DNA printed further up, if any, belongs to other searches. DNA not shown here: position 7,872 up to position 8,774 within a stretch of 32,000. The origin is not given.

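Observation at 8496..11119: Duplicated recombinase 3' end: two 'recombinase tail then AT-rich cargo gene' modules in tandem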

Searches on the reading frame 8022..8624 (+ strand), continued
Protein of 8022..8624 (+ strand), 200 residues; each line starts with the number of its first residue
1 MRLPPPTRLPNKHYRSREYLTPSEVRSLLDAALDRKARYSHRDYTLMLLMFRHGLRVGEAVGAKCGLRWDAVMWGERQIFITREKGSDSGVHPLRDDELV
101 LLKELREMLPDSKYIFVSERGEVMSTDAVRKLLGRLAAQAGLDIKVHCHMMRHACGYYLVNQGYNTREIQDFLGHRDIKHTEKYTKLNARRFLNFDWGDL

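Call 21: find_related_loci(query=window:8022-8624:+, collection=genome_contigs, flank=10000)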
Query window:8022-8624:+ (200 aa) in genome_contigs; peptide patterns used: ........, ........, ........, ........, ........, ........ (x = any residue, [..] = any of these).
138 stretches matched a pattern; 105 encode a relative of the query (tblastn E <= 1e-3); the best 80 are kept; 79 distinct loci.
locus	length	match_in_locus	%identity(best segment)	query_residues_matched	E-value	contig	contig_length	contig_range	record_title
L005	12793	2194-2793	99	1-200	1e-134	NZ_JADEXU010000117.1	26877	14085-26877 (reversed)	Nostoc sp. LEGE 12450 NODE_117_length_26877_cov_10.6093, whole genome shotgun sequence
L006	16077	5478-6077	98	1-200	1e-133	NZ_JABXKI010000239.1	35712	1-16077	MAG: Nostoc sp. NMS4 NODE_1371_length_35712_cov_19.7702, whole genome shotgun sequence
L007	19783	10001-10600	98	1-200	2e-133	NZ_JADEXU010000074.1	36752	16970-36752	Nostoc sp. LEGE 12450 NODE_74_length_36752_cov_6.62272, whole genome shotgun sequence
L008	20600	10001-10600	98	1-200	2e-133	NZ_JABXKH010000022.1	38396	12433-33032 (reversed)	MAG: Nostoc sp. NMS2 NODE_1585_length_38396_cov_324.879, whole genome shotgun sequence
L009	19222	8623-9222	98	1-200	2e-133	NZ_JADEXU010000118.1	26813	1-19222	Nostoc sp. LEGE 12450 NODE_118_length_26813_cov_11.6553, whole genome shotgun sequence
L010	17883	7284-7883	97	1-200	3e-133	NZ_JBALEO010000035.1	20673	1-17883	MAG: Nostoc sp. isolate P8219 bin 29 NODE_1226_length_20673_cov_62.803528, whole genome shotgun sequence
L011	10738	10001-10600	97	1-200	6e-133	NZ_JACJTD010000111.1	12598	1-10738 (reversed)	Nostoc foliaceum FACHB-393 contig111, whole genome shotgun sequence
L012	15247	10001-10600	98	1-200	6e-133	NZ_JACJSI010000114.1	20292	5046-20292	Nostoc flagelliforme FACHB-838 contig114, whole genome shotgun sequence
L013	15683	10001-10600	98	1-200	1e-132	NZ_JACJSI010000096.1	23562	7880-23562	Nostoc flagelliforme FACHB-838 contig96, whole genome shotgun sequence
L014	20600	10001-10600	98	1-200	1e-132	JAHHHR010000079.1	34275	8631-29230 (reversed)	MAG: Nostoc desertorum CM1-VF14 scaffold_414_c1, whole genome shotgun sequence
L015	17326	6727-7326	98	1-200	1e-132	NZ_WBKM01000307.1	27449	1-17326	Nostoc sp. WHI contig-7146000023, whole genome shotgun sequence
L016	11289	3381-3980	97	1-200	8e-133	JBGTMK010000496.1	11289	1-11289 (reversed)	MAG: Nostoc sp. isolate JTS-RE360 k141_4409667, whole genome shotgun sequence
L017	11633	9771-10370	97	1-200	2e-132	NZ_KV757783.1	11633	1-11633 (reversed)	Nostoc sp. KVJ20 contig_247, whole genome shotgun sequence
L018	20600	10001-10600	97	1-200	2e-132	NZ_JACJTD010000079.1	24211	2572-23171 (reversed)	Nostoc foliaceum FACHB-393 contig79, whole genome shotgun sequence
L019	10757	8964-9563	97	1-200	1e-132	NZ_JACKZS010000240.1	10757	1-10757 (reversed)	Nostoc sp. UCD121 NODE_241_length_10757_cov_6.18764_ID_481, whole genome shotgun sequence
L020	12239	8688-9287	97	1-200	2e-132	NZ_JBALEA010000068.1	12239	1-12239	MAG: Nostoc sp. isolate P3068 bin 7 NODE_4059_length_12239_cov_105.813488, whole genome shotgun sequence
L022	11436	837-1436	98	1-200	2e-132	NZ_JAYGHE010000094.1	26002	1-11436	Nostoc sp. UHCC 0252 00094__length=26002, whole genome shotgun sequence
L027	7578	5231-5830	97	1-200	3e-132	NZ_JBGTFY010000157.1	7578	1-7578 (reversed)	MAG: Nostoc sp. isolate JTS-RE202 k141_3254276, whole genome shotgun sequence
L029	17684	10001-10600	96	1-200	1e-130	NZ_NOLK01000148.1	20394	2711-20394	Nostoc sp. 'Peltigera membranacea cyanobiont' 232 scaffold148, whole genome shotgun sequence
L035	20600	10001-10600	92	1-200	1e-125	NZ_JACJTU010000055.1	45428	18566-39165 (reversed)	Nostoc paludosum FACHB-159 contig55, whole genome shotgun sequence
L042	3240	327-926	91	1-200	1e-127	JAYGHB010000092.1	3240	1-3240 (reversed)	Halotia wernerae UHCC 0503 NODE_1375_length_3240_cov_120.096075, whole genome shotgun sequence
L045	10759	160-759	90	1-200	3e-122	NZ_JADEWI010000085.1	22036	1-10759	Nostoc sp. LEGE 06077 NODE_225_length_22036_cov_12.5288, whole genome shotgun sequence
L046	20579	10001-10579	92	8-200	5e-122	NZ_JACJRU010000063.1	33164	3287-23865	Nostoc sp. FACHB-110 contig63, whole genome shotgun sequence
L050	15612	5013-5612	84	1-200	3e-115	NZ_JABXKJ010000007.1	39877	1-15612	MAG: Nostoc sp. NMS7 NODE_1232_length_39877_cov_35.2298, whole genome shotgun sequence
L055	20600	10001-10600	98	1-200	2e-133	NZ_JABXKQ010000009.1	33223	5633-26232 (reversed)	MAG: Nostoc sp. JL34 NODE_1504_length_33223_cov_78.3431, whole genome shotgun sequence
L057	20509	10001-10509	93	31-200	2e-88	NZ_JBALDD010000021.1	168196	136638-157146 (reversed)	MAG: Nostoc sp. isolate P12649 bin 6 NODE_24_length_168196_cov_150.907865, whole genome shotgun sequence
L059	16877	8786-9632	94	48-200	1e-59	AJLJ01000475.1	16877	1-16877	Fischerella muscicola SAG 1427-1 = PCC 73103 contig00507, whole genome shotgun sequence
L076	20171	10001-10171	88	141-197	5e-30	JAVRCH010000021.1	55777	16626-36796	MAG: Nostoc sp. DedQUE12a contig_21, whole genome shotgun sequence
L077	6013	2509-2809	98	97-200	4e-36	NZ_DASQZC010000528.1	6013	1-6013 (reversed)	MAG: Nostoc sp. isolate SMAG_U11081 k141_5495, whole genome shotgun sequence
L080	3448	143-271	100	158-200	7e-24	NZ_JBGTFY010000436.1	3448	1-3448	MAG: Nostoc sp. isolate JTS-RE202 k141_4149326, whole genome shotgun sequence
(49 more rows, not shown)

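Call 46: search_protein_families(library=phrogs, proteins=[window:8022-8624:+], max_evalue=0.01)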
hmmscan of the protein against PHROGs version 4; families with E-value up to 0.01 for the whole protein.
window:8022-8624:+ (200 aa): 6 families
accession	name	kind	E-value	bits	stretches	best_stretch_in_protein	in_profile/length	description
phrog_216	-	integration and excision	1.7e-32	113.7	1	17-189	53-226/301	integrase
phrog_1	-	integration and excision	2.8e-29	103.8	1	8-188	257-436/611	integrase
phrog_7685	-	integration and excision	7e-10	39.9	1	93-184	132-220/240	integrase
phrog_7269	-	integration and excision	1.4e-05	25.9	1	127-188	11-70/89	integrase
phrog_23271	-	unknown function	4.3e-05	24.4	1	141-187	4-50/67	-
phrog_34557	-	integration and excision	0.0048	17.6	1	113-187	94-166/183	integrase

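Call 58: search_protein_families(library=pfam, proteins=[L022:1537-4341:+, L007:10682-13327:-, L010:7974-11354:-, L035:11138-13189:+, L045:863-3337:+, L059:9706-11847:-, L080:360-2765:-, L077:3200-5002:-, L050:5769-7577:+, L076:10357-11763:+], max_evalue=0.0001)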
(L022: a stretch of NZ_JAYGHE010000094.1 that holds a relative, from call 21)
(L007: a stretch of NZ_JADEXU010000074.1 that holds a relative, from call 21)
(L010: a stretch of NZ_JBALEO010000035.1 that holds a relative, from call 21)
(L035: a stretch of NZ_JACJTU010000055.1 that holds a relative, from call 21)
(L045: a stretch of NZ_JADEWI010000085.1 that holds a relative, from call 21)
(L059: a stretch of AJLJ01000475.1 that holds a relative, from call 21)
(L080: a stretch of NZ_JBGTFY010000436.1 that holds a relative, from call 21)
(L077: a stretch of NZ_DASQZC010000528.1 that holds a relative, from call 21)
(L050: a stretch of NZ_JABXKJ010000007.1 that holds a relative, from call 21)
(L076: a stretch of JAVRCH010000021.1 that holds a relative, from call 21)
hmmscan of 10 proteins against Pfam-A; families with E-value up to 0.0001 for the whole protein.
L022:1537-4341:+ (934 aa): 7 families
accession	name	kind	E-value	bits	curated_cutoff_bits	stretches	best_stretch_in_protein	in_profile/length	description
PF02518.31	HATPase_c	-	2.1e-26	93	26.4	1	578-686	2-107/111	Histidine kinase-, DNA gyrase B-, and HSP90-like ATPase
PF00072.30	Response_reg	-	1.6e-25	89.8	30.2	1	722-833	1-110/111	Response regulator receiver domain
PF00512.31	HisKA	-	5.5e-23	81.2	26.9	1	465-529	1-65/66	His Kinase A (phospho-acceptor) domain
PF00672.30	HAMP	-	2.2e-17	63.5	25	1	371-422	2-53/53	HAMP domain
PF02743.24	dCache_1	-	1.3e-13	51.5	45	1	166-327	88-235/240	Cache domain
PF17201.10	Cache_3-Cache_2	-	1.4e-06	28.3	27.7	1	206-348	163-295/299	Cache 3/Cache 2 fusion domain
PF22673.2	MCP-like_PDC_1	-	1.7e-05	25.6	27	1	143-231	27-112/113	Methyl-accepting chemotaxis protein-like, first PDC sensor domain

L007:10682-13327:- (881 aa): 1 family
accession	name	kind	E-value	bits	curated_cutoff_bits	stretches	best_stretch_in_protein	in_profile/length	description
PF14130.12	Cap4_nuclease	-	1.4e-21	78.1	26.2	1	14-225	1-200/200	Cap4, dsDNA endonuclease domain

L010:7974-11354:- (1126 aa): 3 families
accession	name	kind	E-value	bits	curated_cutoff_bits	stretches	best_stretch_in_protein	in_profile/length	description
PF05729.18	NACHT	-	2.1e-17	63.9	26.7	1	229-383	3-164/167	NACHT domain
PF20720.3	nSTAND3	-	1.1e-07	32.1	27.2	1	220-362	11-123/155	Novel STAND NTPase 3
PF24883.2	NPHP3_N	-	3.6e-07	31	24.8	0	300-349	116-164/164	Nephrocystin 3, N-terminal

L035:11138-13189:+ (683 aa): 2 families
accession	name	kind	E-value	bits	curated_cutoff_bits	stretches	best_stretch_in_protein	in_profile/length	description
PF13589.12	HATPase_c_3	-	1.2e-19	71.1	25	1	25-146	6-122/137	Histidine kinase-, DNA gyrase B-, and HSP90-like ATPase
PF02518.31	HATPase_c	-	1.4e-17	64.6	26.4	1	573-679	5-108/111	Histidine kinase-, DNA gyrase B-, and HSP90-like ATPase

L045:863-3337:+ (824 aa): 1 family
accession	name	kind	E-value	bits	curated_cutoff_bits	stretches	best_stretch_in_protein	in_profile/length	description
PF04851.21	ResIII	-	8.3e-07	29.5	22.5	1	133-240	7-121/164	Type III restriction enzyme, res subunit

L059:9706-11847:- (713 aa): 1 family
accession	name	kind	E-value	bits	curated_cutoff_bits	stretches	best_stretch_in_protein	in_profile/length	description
PF01637.24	ATPase_2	-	6e-05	23.4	33.2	1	56-180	21-148/225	ATPase domain predominantly from Archaea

L080:360-2765:- (801 aa): 4 families
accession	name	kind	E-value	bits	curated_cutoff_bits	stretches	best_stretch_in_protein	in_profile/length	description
PF00805.28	Pentapeptide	-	2.9e-28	97.5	20.2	5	417-453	2-38/40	Pentapeptide repeats (8 copies)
PF13599.13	Pentapeptide_4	-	6.3e-18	65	38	1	417-475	12-70/78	Pentapeptide repeat region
PF13576.12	Pentapeptide_3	-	4.6e-08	33.6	27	0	344-370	20-47/48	Pentapeptide repeats (9 copies)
PF25296.1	Decapeptide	-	3.3e-05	24.1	45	0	33-57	40-64/74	Decapeptide repeat region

L077:3200-5002:- (600 aa): 4 families
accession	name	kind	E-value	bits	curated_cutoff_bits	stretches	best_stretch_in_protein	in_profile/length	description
PF00805.28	Pentapeptide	-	9e-65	214.1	20.2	7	105-143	2-40/40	Pentapeptide repeats (8 copies)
PF13599.13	Pentapeptide_4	-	2e-24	85.9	38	2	201-266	13-78/78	Pentapeptide repeat region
PF13576.12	Pentapeptide_3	-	3.2e-20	72.5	27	0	132-168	7-46/48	Pentapeptide repeats (9 copies)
PF25296.1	Decapeptide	-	1.8e-06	28.2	45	0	32-72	28-68/74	Decapeptide repeat region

L050:5769-7577:+ (602 aa): 2 families
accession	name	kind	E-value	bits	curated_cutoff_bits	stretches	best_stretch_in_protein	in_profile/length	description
PF13676.11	TIR_2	-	9.4e-16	58.9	28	1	165-288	2-122/122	TIR domain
PF04471.18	Mrr_cat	-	6.6e-06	26.7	21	1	15-105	5-97/115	Restriction endonuclease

L076:10357-11763:+ (468 aa): 0 families

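Call 59: search_protein_families(library=pfam, proteins=[L012:10690-11523:+, L020:9508-10704:-, L029:10712-11791:+, L055:10660-11985:-, L019:9812-10690:+, L027:6174-7286:+, L016:4613-5467:+, L042:1429-2577:+, L046:10597-11991:+, L057:10722-11681:+], max_evalue=0.0001)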
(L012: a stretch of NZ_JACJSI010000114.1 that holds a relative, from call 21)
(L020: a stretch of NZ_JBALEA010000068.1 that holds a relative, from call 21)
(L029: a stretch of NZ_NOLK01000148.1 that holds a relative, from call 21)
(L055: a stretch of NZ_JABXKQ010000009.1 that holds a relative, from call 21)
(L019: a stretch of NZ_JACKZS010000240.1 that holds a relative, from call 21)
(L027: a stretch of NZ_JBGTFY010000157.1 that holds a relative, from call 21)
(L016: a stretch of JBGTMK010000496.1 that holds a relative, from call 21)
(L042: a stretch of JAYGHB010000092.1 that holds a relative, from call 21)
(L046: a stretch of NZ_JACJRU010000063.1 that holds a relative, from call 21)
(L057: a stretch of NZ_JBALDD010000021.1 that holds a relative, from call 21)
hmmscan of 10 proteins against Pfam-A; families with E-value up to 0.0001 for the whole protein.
L012:10690-11523:+ (277 aa): 6 families
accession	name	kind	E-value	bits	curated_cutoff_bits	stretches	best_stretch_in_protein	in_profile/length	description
PF01370.27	Epimerase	-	3.4e-29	102.4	20.9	1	3-162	1-175/240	NAD dependent epimerase/dehydratase family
PF01073.25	3Beta_HSD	-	2.8e-16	59.8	22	1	37-163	53-185/280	3-beta hydroxysteroid dehydrogenase/isomerase family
PF16363.11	GDP_Man_Dehyd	-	1.1e-14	55.1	27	1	47-154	70-178/332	GDP-mannose 4,6 dehydratase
PF04321.23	RmlD_sub_bind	-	1.2e-13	51.2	27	1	1-168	1-160/287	RmlD substrate binding domain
PF07993.18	NAD_binding_4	-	8.2e-10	38.7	20.1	1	26-162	64-210/258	Male sterility protein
PF13460.12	NAD_binding_10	-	1.4e-06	28.7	27.2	1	37-172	47-159/184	NAD(P)H-binding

L020:9508-10704:- (398 aa): 1 family
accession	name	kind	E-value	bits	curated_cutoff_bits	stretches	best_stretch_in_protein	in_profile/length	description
PF20215.3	DUF6575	-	1.7e-29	103.2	26.6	1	7-182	7-176/218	Family of unknown function (DUF6575)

L029:10712-11791:+ (359 aa): 7 families
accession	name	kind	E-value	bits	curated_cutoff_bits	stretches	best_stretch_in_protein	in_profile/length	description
PF13614.12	AAA_31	-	3.1e-31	109.1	27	1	6-196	1-166/177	AAA domain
PF01656.29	CbiA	-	1.7e-18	67.2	25.4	1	9-249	1-98/125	CobQ/CobB/MinD/ParA nucleotide binding domain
PF10609.15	ParA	-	6.8e-10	39.2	27.1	1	5-44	2-41/246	NUBPL iron-transfer P-loop NTPase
PF02374.21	ArsA_ATPase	-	1.5e-08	34.7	24.3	1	11-50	5-44/305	Anion-transporting ATPase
PF06564.18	CBP_BcsQ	-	2.3e-08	34.3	21.3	1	10-50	5-45/234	Cellulose biosynthesis protein BcsQ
PF09140.17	MipZ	-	2.1e-07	31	20.7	0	8-48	2-42/262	ATPase MipZ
PF00142.24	Fer4_NifH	-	4.9e-07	29.9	25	1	13-57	6-50/271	4Fe-4S iron sulfur cluster binding proteins, NifH/frxC family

L055:10660-11985:- (441 aa): 2 families
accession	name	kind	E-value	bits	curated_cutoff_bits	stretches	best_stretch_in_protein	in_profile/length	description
PF22727.1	NCH2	-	1.6e-45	153.6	27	1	344-439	1-96/96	NACHT C-terminal Helical domain 2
PF20720.3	nSTAND3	-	8.7e-05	22.7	27.2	0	181-219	12-50/155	Novel STAND NTPase 3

L019:9812-10690:+ (292 aa): 1 family
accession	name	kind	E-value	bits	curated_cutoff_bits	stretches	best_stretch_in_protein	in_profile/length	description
PF16289.11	PIN_12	-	6e-28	98.8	32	1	10-184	1-172/172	PIN domain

L027:6174-7286:+ (370 aa): 1 family
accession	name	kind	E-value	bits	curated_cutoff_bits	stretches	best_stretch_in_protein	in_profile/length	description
PF14903.11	WG_beta_rep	-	3.3e-59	197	25.6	5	154-184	2-32/35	WG containing repeat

L016:4613-5467:+ (284 aa): 5 families
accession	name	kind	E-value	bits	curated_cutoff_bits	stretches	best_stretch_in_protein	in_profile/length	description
PF13614.12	AAA_31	-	8.4e-51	172.8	27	1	33-208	1-177/177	AAA domain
PF01656.29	CbiA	-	3.7e-20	72.6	25.4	1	36-260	1-125/125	CobQ/CobB/MinD/ParA nucleotide binding domain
PF10609.15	ParA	-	1.1e-08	35.3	27.1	1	33-161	3-124/246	NUBPL iron-transfer P-loop NTPase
PF09140.17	MipZ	-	7.9e-07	29.1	20.7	1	35-181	2-132/262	ATPase MipZ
PF02374.21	ArsA_ATPase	-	3e-05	23.8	24.3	1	38-96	5-63/305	Anion-transporting ATPase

L042:1429-2577:+ (382 aa): 1 family
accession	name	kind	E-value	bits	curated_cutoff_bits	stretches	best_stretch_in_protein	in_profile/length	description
PF17989.7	ALP_N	-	8.2e-05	23.3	26.3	0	17-175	2-148/148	Actin like proteins N terminal domain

L046:10597-11991:+ (464 aa): 0 families

L057:10722-11681:+ (319 aa): 3 families
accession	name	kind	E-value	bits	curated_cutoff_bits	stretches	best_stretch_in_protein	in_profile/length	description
PF09150.15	Carot_N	-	1.3e-64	217.1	25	1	15-164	2-151/151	Orange carotenoid protein, N-terminal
PF02136.26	NTF2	-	1.1e-15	58.5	21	1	199-308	5-114/116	Nuclear transport factor 2 (NTF2) domain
PF12680.13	SnoaL_2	-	1.4e-06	29.3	27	0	202-256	3-59/102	SnoaL-like domain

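Call 61: search_solved_structures(query=window:8022-8624:+, max_evalue=1e-10)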
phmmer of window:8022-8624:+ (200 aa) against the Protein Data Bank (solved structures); distinct sequences matched with E-value up to 1e-10: 2.
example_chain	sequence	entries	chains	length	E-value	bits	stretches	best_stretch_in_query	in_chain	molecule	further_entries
4a8e_A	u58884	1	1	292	3.7e-14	56.5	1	19-191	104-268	PROBABLE TYROSINE RECOMBINASE XERC-LIKE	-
5hxy_A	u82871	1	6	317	1.6e-12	51.1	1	8-189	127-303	Tyrosine recombinase XerA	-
